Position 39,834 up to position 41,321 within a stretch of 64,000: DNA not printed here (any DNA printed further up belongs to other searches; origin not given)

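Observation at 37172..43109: GYD–iorA–iorB–aminotransferase–acyl-CoA ligase block: candidate arylacetate to aromatic amino acid (or reverse) pathway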

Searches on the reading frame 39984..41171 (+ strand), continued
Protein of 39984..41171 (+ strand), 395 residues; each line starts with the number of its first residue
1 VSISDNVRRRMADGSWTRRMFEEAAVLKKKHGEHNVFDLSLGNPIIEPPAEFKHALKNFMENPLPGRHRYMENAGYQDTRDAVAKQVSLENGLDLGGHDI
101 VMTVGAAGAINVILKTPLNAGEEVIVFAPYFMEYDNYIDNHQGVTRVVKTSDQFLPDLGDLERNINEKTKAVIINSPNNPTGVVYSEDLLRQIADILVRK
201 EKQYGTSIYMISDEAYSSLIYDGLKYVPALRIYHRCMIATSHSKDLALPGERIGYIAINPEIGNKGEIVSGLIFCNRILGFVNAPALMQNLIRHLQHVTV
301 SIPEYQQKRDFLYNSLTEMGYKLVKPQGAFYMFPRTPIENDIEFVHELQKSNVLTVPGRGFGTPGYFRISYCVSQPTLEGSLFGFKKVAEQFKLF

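Call 28: search_solved_structures(query=window:39984-41171:+, max_evalue=1e-39, show_alignments=5)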
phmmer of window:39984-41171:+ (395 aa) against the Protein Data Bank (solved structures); distinct sequences matched with E-value up to 1e-39: 8.
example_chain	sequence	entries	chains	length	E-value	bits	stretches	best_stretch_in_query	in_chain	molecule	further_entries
3ele_A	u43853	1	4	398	1.5e-78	268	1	16-392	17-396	Amino Transferase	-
1b5o_A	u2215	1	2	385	1.2e-46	162.9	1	34-388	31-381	PROTEIN (ASPARTATE AMINOTRANSFERASE)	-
1b5p_A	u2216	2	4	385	2.3e-46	162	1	34-388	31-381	PROTEIN (ASPARTATE AMINOTRANSFERASE) | ASPARTATE AMINOTRANSFERASE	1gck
1bkg_A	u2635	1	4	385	2.4e-46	162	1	34-388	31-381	ASPARTATE AMINOTRANSFERASE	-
5bj3_A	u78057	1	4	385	2.8e-46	161.8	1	35-388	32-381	PROTEIN (ASPARTATE AMINOTRANSFERASE)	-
1gc3_A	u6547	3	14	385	2.8e-46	161.8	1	35-388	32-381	ASPARTATE AMINOTRANSFERASE | PROTEIN (ASPARTATE AMINOTRANSFERASE)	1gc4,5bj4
1bjw_A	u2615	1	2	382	3.1e-46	161.6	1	34-388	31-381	ASPARTATE AMINOTRANSFERASE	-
1o4s_A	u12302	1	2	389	4.5e-41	144.6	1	19-378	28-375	Aspartate aminotransferase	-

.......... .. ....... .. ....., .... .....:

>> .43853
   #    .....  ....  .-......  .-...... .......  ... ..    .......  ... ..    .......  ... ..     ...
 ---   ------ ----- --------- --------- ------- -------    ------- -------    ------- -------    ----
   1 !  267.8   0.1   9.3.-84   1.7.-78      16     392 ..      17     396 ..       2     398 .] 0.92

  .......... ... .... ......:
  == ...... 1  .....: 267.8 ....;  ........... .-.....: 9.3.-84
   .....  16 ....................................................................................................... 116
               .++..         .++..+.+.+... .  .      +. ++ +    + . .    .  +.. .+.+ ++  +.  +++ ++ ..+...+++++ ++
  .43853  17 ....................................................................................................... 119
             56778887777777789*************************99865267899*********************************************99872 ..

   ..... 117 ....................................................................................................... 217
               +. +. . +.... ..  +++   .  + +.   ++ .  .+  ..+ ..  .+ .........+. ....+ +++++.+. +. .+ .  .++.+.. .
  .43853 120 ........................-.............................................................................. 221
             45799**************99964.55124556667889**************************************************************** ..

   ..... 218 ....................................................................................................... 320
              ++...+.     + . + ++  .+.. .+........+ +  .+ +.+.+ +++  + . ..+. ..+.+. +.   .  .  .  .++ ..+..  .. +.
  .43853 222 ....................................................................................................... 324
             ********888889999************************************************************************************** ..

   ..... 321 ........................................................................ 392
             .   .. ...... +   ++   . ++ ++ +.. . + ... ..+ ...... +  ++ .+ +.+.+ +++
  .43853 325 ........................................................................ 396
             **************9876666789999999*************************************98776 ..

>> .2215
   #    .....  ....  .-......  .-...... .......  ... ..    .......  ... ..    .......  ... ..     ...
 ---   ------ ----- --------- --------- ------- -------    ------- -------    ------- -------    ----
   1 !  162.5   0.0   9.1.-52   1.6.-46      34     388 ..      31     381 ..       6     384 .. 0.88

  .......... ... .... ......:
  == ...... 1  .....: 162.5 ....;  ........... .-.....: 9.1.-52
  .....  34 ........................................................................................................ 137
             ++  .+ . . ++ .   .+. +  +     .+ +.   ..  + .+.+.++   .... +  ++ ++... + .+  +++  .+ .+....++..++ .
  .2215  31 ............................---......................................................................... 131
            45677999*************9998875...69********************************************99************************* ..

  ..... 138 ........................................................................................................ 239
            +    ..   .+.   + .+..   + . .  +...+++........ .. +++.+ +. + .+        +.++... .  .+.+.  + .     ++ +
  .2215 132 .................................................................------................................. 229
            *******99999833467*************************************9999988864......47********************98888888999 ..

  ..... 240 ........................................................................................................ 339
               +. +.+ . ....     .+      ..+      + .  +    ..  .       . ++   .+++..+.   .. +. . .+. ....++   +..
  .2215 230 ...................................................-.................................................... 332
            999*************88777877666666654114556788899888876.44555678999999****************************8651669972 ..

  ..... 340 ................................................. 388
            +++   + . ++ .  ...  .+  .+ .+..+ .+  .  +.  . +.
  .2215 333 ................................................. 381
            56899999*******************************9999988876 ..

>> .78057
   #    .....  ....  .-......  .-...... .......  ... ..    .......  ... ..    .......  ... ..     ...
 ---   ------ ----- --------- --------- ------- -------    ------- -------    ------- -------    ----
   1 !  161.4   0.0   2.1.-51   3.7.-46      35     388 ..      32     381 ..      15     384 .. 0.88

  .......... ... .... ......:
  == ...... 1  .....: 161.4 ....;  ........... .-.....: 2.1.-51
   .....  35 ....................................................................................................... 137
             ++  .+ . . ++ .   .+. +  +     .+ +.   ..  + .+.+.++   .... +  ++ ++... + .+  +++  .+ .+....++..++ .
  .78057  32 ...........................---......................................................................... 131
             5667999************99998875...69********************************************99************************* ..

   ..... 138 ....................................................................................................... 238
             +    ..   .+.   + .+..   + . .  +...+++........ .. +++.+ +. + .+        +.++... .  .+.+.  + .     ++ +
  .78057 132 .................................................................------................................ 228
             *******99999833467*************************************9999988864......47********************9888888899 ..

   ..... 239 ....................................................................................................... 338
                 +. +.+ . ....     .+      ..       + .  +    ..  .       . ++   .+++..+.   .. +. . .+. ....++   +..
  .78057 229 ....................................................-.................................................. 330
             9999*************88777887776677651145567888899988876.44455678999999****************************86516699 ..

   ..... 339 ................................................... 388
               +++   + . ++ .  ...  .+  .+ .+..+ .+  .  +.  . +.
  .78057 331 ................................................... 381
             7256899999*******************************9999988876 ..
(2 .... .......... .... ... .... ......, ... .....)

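Call 32: search_protein_families(library=ncbifam, proteins=[L004:11195-11650:+], max_evalue=1e-10)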
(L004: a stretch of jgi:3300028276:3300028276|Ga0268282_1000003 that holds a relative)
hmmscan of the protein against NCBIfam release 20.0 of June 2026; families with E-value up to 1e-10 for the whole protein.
L004:11195-11650:+ (151 aa): 2 families
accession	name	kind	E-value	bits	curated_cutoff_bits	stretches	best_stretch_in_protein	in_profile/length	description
TIGR02286.1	PaaD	equivalog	2.4e-22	79.2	118.9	1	40-147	4-111/114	hydroxyphenylacetyl-CoA thioesterase PaaI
TIGR00369.1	unchar_dom_1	domain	3.5e-18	65.8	36.6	1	36-147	2-115/117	hotdog fold thioesterase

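Call 37: search_protein_families(library=pfam, proteins=[L041:11180-12547:-, L056:6054-7448:+, L040:7531-8217:+, L024:11202-12317:-, L056:4987-5970:+, L038:11209-11766:-, L067:8869-10002:-, L031:1739-2755:-, L056:12761-13159:-, L056:3826-4938:+], max_evalue=0.00001)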
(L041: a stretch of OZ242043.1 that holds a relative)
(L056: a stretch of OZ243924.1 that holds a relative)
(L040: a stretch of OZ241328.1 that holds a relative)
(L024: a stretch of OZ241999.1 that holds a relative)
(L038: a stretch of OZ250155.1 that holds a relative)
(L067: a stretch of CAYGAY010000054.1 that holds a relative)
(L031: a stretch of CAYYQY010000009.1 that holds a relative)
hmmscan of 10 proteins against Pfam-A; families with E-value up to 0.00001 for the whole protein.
L041:11180-12547:- (455 aa): 1 family
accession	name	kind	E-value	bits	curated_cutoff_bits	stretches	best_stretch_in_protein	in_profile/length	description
PF07690.21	MFS_1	-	3.3e-30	105.6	33.4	2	41-274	14-225/347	Major Facilitator Superfamily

L056:6054-7448:+ (464 aa): 3 families
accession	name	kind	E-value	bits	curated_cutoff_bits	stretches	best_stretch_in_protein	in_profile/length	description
PF00198.28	2-oxoacid_dh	-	2.8e-78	263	23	1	234-456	3-226/232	2-oxoacid dehydrogenases acyltransferase (catalytic domain)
PF00364.28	Biotin_lipoyl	-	2.5e-18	66.1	22.1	1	4-75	2-72/73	Biotin-requiring enzyme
PF02817.22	E3_binding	-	2.5e-15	56.8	23.7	1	167-201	2-36/36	e3 binding domain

L040:7531-8217:+ (228 aa): 1 family
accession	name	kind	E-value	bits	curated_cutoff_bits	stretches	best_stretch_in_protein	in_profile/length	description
PF21948.1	LplA-B_cat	-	6.3e-47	160.6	27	1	21-212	2-199/200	Lipoyl protein ligase A/B catalytic domain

L024:11202-12317:- (371 aa): 1 family
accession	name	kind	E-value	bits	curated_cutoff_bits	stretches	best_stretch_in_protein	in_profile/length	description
PF00291.31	PALP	-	2.1e-76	257.5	35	1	61-363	2-295/295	Pyridoxal-phosphate dependent enzyme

L056:4987-5970:+ (327 aa): 2 families
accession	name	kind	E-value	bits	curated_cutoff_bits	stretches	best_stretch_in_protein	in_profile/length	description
PF02779.29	Transket_pyr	-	1.3e-43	149.1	27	1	6-178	5-173/174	Transketolase, pyrimidine binding domain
PF02780.25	Transketolase_C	-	4.6e-41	140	25.9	1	194-317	1-124/124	Transketolase, C-terminal domain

L038:11209-11766:- (185 aa): 1 family
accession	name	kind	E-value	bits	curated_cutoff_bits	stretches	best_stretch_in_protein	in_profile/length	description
PF05685.18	Uma2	-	3.6e-36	124.7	27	1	14-178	3-171/172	Putative restriction endonuclease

L067:8869-10002:- (377 aa): 1 family
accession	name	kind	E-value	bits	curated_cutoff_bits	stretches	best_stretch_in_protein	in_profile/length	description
PF13452.11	FAS1_DH_region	-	3.3e-22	79.5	22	1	39-154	15-131/132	FAS1-like, dehydratase domain region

L031:1739-2755:- (338 aa): 3 families
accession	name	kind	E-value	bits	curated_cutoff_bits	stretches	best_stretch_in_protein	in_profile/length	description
PF00793.26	DAHP_synth_1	-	2.3e-75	253.4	25.5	1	89-323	10-257/270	DAHP synthetase I family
PF18152.6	DAHP_snth_FXD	-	2.5e-14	53.3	27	1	1-68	1-67/67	DAHP synthase ferredoxin-like domain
PF03102.20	NeuB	-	4.4e-09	36.6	22.1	1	145-336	55-238/241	NeuB family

L056:12761-13159:- (132 aa): 1 family
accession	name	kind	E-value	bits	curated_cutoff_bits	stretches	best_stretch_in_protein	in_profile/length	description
PF07883.17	Cupin_2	-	1.5e-10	41.1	27.2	1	49-118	2-67/70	Cupin domain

L056:3826-4938:+ (370 aa): 1 family
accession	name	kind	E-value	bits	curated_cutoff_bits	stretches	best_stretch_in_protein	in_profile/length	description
PF00676.26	E1_dh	-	9.2e-78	261.7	22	1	60-359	1-298/300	Dehydrogenase E1 component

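Call 56: search_protein_families(library=ncbifam, proteins=[L015:11185-11631:+, L007:11488-11940:-, L013:8419-8943:+], max_evalue=0.00001)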
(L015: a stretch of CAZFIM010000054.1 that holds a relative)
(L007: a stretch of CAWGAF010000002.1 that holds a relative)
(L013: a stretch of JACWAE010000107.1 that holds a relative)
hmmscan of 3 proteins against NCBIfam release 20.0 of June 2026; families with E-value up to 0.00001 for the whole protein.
L015:11185-11631:+ (148 aa): 2 families
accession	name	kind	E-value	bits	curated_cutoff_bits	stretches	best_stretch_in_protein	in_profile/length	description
TIGR02286.1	PaaD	equivalog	2.5e-25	88.9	118.9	1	33-140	2-109/114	hydroxyphenylacetyl-CoA thioesterase PaaI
TIGR00369.1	unchar_dom_1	domain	6.5e-20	71.4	36.6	1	31-141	2-114/117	hotdog fold thioesterase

L007:11488-11940:- (150 aa): 0 families

L013:8419-8943:+ (174 aa): 4 families
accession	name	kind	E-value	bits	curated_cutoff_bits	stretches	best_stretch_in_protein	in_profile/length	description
TIGR02286.1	PaaD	equivalog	3.5e-22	78.7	118.9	1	60-168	4-112/114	hydroxyphenylacetyl-CoA thioesterase PaaI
TIGR00369.1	unchar_dom_1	domain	8e-21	74.3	36.6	1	60-168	6-116/117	hotdog fold thioesterase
NF008675.0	PRK11688.1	equivalog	1.2e-12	47.9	107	1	45-166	13-152/156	thioesterase family protein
NF047425.1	MenI_Listeria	exception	5e-08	32.7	185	1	59-164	6-113/122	1,4-dihydroxy-2-naphthoyl-CoA hydrolase MenI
